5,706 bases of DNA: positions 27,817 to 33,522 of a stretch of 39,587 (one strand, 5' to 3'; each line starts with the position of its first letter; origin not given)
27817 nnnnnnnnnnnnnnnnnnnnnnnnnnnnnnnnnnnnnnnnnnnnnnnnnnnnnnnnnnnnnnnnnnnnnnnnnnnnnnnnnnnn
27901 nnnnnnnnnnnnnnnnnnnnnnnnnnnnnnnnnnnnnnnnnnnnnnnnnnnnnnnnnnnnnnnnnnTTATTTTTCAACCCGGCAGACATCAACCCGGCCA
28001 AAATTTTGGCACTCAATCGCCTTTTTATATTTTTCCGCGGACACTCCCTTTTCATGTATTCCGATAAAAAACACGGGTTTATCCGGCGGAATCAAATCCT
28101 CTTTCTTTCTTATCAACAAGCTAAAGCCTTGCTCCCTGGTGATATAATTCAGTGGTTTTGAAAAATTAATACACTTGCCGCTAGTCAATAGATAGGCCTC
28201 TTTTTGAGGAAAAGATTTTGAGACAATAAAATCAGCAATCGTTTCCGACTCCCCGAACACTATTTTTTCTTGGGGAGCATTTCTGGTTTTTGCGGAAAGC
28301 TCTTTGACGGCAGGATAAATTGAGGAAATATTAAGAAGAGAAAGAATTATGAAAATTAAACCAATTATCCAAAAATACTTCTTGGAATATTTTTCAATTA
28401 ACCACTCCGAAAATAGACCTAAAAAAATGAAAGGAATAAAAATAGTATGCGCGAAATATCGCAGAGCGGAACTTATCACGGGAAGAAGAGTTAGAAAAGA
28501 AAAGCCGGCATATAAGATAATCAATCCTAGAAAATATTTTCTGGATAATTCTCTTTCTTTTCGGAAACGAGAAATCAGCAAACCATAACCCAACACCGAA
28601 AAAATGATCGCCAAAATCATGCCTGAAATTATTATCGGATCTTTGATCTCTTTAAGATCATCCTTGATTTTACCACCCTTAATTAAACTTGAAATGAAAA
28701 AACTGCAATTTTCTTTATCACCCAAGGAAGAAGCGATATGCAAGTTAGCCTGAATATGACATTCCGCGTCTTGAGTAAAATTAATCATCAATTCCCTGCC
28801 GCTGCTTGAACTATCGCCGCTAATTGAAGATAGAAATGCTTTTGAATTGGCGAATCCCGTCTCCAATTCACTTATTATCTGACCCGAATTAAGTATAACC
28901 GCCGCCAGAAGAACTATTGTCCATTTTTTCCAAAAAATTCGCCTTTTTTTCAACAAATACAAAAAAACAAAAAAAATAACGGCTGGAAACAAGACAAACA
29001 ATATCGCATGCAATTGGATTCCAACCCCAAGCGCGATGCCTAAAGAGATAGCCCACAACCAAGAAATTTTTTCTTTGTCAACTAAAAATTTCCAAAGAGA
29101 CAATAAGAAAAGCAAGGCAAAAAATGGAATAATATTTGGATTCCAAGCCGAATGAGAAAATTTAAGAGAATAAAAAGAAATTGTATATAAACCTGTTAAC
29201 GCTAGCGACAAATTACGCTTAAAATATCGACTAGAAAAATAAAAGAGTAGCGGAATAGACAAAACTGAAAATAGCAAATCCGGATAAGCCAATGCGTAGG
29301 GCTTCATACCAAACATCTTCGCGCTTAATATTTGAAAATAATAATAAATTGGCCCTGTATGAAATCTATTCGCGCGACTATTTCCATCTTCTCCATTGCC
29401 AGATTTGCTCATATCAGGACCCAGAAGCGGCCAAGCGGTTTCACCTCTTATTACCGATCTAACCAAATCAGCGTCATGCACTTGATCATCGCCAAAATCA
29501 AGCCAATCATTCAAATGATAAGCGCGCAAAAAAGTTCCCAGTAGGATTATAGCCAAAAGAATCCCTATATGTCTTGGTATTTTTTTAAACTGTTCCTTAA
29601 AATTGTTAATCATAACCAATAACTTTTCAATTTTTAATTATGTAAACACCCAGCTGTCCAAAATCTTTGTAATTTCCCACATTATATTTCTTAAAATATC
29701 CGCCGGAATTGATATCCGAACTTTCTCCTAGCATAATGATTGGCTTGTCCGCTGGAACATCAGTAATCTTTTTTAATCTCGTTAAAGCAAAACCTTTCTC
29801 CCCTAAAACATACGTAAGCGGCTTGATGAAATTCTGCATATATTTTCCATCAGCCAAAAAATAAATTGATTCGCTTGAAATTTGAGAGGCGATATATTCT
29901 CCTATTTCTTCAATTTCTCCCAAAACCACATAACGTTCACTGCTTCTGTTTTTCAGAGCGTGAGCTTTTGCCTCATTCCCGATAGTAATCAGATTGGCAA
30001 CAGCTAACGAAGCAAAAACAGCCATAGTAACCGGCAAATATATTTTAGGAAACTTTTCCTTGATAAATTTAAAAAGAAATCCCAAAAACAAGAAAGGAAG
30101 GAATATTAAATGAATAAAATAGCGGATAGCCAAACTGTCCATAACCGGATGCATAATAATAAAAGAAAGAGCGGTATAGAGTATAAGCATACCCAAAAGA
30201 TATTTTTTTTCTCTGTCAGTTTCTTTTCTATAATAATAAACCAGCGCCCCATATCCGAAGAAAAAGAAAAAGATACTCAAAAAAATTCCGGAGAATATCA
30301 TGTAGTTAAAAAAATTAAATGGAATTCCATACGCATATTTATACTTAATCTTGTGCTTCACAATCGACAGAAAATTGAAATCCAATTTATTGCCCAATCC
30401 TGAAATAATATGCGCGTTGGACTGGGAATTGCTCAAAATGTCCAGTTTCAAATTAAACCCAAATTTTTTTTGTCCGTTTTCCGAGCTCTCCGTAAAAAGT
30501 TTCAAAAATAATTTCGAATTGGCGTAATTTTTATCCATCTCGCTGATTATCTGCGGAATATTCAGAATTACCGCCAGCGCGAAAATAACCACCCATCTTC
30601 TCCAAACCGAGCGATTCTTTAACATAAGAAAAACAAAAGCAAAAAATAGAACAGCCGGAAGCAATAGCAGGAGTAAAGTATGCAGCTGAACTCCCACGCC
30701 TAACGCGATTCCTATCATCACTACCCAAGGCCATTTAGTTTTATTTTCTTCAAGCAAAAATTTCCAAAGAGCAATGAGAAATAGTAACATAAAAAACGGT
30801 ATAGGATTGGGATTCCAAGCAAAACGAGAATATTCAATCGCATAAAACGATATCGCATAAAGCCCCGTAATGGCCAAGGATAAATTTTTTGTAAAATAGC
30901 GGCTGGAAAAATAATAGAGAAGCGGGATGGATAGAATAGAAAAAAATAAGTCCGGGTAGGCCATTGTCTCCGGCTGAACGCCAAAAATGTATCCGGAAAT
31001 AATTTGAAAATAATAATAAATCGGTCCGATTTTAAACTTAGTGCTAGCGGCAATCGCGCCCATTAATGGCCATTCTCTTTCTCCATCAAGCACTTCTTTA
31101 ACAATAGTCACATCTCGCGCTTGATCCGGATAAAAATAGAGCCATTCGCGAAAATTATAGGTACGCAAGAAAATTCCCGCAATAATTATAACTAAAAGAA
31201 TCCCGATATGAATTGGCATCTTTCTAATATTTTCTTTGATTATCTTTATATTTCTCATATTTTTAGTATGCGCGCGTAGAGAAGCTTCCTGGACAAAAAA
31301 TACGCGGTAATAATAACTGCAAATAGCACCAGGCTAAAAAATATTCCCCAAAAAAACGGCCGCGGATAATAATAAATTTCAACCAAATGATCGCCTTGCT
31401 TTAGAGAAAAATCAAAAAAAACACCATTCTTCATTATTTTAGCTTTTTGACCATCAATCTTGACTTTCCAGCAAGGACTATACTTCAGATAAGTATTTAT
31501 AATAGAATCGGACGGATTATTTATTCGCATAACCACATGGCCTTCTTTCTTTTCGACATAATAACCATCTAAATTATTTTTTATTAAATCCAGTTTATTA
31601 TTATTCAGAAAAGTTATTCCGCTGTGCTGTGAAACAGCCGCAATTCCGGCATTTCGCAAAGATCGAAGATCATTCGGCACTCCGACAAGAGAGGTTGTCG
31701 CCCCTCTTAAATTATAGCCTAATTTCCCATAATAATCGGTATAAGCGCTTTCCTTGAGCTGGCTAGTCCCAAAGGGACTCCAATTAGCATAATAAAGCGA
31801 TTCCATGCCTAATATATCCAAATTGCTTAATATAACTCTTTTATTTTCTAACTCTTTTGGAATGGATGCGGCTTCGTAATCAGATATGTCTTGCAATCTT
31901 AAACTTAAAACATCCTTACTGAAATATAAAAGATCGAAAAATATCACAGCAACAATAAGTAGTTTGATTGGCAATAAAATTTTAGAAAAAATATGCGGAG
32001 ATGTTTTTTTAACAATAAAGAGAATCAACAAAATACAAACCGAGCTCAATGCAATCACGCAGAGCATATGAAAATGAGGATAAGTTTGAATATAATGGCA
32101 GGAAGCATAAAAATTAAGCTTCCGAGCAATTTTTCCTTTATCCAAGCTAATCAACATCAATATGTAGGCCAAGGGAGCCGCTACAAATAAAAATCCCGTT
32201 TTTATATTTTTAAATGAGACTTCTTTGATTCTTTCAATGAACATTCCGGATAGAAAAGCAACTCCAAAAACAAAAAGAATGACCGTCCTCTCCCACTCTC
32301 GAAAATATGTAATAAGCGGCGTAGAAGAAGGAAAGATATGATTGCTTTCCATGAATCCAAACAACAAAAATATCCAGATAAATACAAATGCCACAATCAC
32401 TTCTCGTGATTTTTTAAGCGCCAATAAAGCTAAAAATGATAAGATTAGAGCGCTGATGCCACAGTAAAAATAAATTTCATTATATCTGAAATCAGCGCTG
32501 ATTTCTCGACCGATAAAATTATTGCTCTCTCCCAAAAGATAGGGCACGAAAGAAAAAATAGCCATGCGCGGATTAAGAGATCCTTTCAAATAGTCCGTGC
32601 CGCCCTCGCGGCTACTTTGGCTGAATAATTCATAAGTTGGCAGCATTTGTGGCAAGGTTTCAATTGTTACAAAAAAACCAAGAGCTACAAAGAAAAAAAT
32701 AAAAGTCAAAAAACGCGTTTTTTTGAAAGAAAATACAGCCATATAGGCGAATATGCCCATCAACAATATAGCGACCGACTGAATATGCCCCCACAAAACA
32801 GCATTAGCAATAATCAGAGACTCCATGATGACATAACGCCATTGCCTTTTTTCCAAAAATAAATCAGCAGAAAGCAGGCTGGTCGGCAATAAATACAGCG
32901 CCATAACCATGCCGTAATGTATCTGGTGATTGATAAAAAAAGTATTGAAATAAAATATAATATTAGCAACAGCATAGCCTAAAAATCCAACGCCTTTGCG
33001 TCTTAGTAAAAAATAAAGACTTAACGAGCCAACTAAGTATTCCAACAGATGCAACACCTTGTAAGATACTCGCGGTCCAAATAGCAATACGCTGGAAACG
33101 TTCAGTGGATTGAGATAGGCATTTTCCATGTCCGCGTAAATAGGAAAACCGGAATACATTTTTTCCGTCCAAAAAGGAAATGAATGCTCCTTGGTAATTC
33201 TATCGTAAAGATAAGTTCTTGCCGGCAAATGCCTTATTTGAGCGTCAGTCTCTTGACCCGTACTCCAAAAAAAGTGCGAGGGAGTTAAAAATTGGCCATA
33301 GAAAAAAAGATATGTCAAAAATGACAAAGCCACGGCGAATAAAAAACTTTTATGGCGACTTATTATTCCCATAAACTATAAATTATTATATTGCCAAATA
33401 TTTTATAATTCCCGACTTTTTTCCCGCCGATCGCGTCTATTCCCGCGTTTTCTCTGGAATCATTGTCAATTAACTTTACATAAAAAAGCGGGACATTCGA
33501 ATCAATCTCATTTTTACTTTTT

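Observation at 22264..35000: Six-copy tandem array of full-length ArnT/PMT_2-like GT-C paralogues with a variant DQARD catalytic-loop motif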

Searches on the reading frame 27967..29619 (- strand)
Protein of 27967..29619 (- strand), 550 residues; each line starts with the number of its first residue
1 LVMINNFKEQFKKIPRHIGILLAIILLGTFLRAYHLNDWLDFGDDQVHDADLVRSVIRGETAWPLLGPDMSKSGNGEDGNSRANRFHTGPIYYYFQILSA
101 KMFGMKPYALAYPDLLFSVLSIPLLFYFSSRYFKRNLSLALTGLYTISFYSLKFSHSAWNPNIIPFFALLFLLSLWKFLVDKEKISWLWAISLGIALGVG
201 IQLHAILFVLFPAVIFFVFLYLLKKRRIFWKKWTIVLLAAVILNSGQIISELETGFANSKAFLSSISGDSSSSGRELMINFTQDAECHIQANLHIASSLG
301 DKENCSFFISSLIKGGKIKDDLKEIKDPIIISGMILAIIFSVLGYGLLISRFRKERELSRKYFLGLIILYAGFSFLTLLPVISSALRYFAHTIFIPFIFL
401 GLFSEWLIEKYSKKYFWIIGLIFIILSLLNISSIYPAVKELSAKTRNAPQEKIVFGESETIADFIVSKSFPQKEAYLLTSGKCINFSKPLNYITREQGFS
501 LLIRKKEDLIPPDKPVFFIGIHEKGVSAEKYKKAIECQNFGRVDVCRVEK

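Call 4: search_protein_families(library=pfam, proteins=[window:27967-29619:-], max_evalue=0.1)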
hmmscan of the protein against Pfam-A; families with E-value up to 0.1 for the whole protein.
window:27967-29619:- (550 aa): 1 family
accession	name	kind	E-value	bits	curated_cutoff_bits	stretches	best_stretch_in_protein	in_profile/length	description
PF13231.12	PMT_2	-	5e-11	43.5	26.1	1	89-242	3-150/160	Dolichyl-phosphate-mannose-protein mannosyltransferase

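Call 5: search_protein_families(library=ncbifam, proteins=[window:27967-29619:-], max_evalue=0.1)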
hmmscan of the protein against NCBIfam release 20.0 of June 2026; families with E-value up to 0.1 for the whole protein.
window:27967-29619:- (550 aa): 1 family
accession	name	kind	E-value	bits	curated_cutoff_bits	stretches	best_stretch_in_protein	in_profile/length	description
NF047440.1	LA3751_2_3_fam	subfamily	0.062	12.1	200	0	339-446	290-394/460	LA_3751/LA_3752 family putative glycosyltransferase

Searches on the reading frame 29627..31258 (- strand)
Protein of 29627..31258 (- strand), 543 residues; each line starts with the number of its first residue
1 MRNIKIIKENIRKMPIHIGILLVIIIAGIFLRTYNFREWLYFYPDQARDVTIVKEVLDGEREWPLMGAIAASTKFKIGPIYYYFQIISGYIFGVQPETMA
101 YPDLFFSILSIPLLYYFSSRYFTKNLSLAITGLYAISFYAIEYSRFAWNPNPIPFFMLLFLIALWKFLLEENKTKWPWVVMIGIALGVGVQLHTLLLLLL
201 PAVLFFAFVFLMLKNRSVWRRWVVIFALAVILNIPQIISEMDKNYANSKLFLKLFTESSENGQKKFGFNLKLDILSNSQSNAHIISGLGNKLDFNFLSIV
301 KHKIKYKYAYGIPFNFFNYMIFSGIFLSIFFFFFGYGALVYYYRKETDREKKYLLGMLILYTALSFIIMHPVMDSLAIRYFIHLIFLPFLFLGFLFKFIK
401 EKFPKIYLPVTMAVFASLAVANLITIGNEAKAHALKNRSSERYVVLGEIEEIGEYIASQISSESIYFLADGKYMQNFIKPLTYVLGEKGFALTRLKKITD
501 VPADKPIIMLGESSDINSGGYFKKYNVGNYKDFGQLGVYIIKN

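Call 4: search_protein_families(library=pfam, proteins=[window:29627-31258:-], max_evalue=0.1)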
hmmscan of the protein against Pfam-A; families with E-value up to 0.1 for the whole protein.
window:29627-31258:- (543 aa): 2 families
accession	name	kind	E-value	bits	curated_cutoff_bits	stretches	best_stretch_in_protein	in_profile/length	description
PF13231.12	PMT_2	-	3.8e-10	40.6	26.1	1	78-231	3-154/160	Dolichyl-phosphate-mannose-protein mannosyltransferase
PF21853.1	DUF6912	-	0.085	13.5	27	0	405-465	2-58/160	Family of unknown function (DUF6912)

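Call 5: search_protein_families(library=ncbifam, proteins=[window:29627-31258:-], max_evalue=0.1)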
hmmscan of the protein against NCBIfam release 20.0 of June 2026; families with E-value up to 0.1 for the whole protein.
window:29627-31258:- (543 aa): 2 families
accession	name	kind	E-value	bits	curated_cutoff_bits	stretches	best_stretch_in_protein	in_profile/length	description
TIGR03663.1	TIGR03663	subfamily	8.6e-05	21.7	126.25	1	77-215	51-183/435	flippase activity-associated protein Agl23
NF051875.1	glycan_WsfD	subfamily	0.00058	18.7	80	1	151-254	151-254/452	glycan biosynthesis hexose transferase WsfD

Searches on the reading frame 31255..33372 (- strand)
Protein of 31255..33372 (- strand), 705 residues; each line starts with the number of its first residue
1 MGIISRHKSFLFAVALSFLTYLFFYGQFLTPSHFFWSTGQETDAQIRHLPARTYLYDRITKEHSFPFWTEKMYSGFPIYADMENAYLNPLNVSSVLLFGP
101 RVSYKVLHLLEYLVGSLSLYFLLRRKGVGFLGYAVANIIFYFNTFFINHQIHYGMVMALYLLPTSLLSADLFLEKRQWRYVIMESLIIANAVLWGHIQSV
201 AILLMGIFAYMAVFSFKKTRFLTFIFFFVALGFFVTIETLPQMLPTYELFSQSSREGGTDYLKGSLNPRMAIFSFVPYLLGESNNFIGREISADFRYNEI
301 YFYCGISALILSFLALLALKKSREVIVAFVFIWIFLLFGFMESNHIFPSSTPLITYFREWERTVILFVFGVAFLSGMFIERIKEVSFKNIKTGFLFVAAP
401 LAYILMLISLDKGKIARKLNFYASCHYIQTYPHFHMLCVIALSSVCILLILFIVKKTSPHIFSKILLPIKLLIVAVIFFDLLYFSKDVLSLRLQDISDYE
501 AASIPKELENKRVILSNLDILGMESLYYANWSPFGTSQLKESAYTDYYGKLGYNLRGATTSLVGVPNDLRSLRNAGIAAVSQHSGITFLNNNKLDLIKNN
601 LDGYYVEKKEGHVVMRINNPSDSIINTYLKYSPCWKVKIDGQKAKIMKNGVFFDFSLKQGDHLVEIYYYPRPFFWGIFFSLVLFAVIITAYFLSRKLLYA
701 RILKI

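Call 4: search_protein_families(library=pfam, proteins=[window:31255-33372:-], max_evalue=0.1)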
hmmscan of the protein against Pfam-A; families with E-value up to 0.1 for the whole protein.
window:31255-33372:- (705 aa): 0 families

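Call 5: search_protein_families(library=ncbifam, proteins=[window:31255-33372:-], max_evalue=0.1)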
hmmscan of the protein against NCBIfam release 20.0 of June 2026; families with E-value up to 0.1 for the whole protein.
window:31255-33372:- (705 aa): 0 families

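Call 24: search_protein_families(library=pfam, proteins=[window:31255-33372:-], max_evalue=1)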
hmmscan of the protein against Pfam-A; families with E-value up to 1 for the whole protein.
window:31255-33372:- (705 aa): 1 family
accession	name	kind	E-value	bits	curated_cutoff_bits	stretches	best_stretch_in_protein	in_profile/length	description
PF10131.15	PTPS_related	-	0.13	11.1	26.4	0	102-396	24-287/621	6-pyruvoyl-tetrahydropterin synthase related domain; membrane protein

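Call 35: find_homologous_proteins(query=window:31255-33372:-)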
Query window:31255-33372:- (705 aa): 44 proteins with E <= 0.001 among 8000 candidates.
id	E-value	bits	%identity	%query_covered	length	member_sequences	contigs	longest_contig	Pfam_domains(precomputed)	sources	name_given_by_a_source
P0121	0.0e+0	1569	100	100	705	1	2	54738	-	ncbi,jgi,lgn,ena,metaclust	metaclust:\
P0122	0.0e+0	1138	71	100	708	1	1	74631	PF09586.17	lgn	-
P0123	0.0e+0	1095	69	100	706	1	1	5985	-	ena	-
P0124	0.0e+0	1061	66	99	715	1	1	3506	-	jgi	jgi:hypothetical protein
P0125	2.1e-298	1010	64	98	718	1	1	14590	PF09586.17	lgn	-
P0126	4.1e-297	1006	63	97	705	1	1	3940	PF09586.17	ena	-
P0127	4.6e-294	996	63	99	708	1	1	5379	-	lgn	-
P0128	2.4e-291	987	64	96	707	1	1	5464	-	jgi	jgi:hypothetical protein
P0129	1.2e-289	981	62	100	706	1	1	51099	-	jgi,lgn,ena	-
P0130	4.9e-288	976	62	100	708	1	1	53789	PF09586.17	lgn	-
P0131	5.0e-285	966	61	99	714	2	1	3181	PF09586.17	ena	-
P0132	2.1e-280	951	61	98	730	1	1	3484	-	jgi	jgi:hypothetical protein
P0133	1.3e-276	938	61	97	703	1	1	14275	-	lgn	-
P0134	5.3e-268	910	59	97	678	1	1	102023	PF09586.17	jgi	jgi:hypothetical protein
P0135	8.6e-266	902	57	99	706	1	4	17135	PF09586.17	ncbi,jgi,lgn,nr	ncbi:MAG: hypothetical protein ACD_11C00019G0003 [uncultured bacterium]|nr:MAG: hypothetical protein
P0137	6.2e-261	886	57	100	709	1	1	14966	PF09586.17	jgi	jgi:hypothetical protein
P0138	2.5e-260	884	58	99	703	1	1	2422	PF09586.17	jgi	-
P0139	3.2e-258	877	58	95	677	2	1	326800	PF09586.17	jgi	jgi:hypothetical protein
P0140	6.8e-256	870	57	99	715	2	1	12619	PF09586.17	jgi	jgi:hypothetical protein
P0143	1.1e-240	819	53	99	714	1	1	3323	PF09586.17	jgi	-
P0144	4.1e-214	731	59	78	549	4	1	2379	PF09586.17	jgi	jgi:uncharacterized membrane protein YfhO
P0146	6.1e-205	701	64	67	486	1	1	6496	PF09586.17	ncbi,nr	ncbi:MAG: YfhO family protein [Candidatus Moranbacteria bacterium]|nr:YfhO family protein [Candidatu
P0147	1.7e-160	554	42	99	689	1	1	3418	PF09586.17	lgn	-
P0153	8.2e-121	423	36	94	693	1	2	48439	PF09586.17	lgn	-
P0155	2.7e-113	398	35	99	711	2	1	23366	PF09586.17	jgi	jgi:hypothetical protein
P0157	4.9e-106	374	33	98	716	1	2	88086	PF09586.17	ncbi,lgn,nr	ncbi:YfhO family protein [candidate division WWE3 bacterium]|nr:YfhO family protein [candidate divis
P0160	2.1e-82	296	31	94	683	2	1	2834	PF09586.17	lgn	-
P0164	1.1e-9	56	23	37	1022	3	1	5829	PF09586.17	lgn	-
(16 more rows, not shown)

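Call 36: find_encoding_contigs(protein=P0121, flank=10000, max_places=3)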
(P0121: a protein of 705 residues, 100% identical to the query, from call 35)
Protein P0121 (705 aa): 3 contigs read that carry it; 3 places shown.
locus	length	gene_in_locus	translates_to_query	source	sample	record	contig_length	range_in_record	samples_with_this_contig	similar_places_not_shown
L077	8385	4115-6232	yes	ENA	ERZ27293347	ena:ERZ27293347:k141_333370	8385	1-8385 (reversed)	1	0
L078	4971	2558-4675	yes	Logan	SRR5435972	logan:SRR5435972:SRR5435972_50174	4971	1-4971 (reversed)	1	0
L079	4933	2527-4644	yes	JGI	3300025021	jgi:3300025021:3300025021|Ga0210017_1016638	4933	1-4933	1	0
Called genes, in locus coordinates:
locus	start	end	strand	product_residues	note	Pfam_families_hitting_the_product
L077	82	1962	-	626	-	PF13231:PMT_2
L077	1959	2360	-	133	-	-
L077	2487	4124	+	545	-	PF13231:PMT_2 (weak)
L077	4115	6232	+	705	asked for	-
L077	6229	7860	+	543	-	PF13231:PMT_2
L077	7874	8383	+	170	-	?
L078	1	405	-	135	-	?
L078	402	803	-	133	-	-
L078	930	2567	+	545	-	PF13231:PMT_2 (weak)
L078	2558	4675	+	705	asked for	-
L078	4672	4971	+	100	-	?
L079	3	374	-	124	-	?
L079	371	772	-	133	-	-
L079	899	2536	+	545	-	PF13231:PMT_2 (weak)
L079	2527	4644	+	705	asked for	-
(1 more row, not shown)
